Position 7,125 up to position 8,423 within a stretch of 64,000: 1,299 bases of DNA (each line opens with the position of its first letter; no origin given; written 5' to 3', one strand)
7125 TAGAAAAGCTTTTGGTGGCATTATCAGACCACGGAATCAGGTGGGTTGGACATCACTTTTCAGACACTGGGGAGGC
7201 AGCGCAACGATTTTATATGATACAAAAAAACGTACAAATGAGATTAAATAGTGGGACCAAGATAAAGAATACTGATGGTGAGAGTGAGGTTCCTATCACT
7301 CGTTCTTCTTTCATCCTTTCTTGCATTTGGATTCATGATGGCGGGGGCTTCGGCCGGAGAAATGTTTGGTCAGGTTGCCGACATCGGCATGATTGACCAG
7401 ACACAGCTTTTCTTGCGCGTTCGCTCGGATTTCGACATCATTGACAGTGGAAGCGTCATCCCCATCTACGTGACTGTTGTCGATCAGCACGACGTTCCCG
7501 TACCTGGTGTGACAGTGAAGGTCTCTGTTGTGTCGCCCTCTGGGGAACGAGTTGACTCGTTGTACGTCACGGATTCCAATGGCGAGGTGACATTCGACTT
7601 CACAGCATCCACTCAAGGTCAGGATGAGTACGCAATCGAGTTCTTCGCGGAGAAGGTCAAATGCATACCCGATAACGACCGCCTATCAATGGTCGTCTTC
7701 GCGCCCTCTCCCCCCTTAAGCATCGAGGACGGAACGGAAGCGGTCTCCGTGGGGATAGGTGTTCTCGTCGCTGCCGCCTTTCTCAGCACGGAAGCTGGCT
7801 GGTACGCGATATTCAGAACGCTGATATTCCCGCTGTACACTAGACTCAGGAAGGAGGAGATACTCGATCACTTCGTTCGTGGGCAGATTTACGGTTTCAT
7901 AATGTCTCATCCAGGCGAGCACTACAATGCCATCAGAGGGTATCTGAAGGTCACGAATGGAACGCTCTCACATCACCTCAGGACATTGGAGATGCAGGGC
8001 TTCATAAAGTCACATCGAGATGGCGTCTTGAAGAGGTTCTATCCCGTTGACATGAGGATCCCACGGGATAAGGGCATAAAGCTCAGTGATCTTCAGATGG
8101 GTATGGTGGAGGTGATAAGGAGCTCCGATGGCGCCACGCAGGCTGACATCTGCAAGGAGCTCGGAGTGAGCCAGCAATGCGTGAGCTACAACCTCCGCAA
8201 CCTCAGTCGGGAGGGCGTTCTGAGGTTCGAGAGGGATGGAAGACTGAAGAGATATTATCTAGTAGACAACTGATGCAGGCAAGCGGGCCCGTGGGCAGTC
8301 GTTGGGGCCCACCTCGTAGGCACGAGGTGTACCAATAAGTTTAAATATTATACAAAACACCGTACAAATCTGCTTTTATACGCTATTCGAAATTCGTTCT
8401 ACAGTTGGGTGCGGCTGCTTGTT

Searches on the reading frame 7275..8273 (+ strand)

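Call 35: search_protein_families(library=pfam, proteins=[window:7275-8273:+], max_evalue=0.00001)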
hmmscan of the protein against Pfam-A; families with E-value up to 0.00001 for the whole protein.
window:7275-8273:+ (332 aa): 9 families
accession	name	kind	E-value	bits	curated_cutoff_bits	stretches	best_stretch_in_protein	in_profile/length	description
PF24266.1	HTH_HVO_0163_N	-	2.7e-11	43.8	31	1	202-259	4-61/70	HVO_0163, N-terminal HTH domain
PF12802.13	MarR_2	-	1.8e-09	38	27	1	270-323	3-57/61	MarR family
PF01022.26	HTH_5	-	9.5e-09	35.4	22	0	223-246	24-47/47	Bacterial regulatory protein, arsR family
PF12840.13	HTH_20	-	1.7e-08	34.7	27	0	273-317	5-49/51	Helix-turn-helix domain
PF13412.12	HTH_24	-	7e-08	32.4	21.9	0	278-317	9-48/48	Winged helix-turn-helix DNA-binding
PF02369.22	Big_1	-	1.6e-07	31.8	34.9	1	55-116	12-73/93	Bacterial Ig-like domain (group 1)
PF13463.12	HTH_27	-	2e-07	31.6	22.2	0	275-329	6-61/68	Winged helix DNA-binding domain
PF01047.28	MarR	-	5.7e-07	29.8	24.6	0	274-321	5-52/59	MarR family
PF13601.12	HTH_34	-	7.9e-06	26.4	27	0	208-249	8-49/80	Winged helix DNA-binding domain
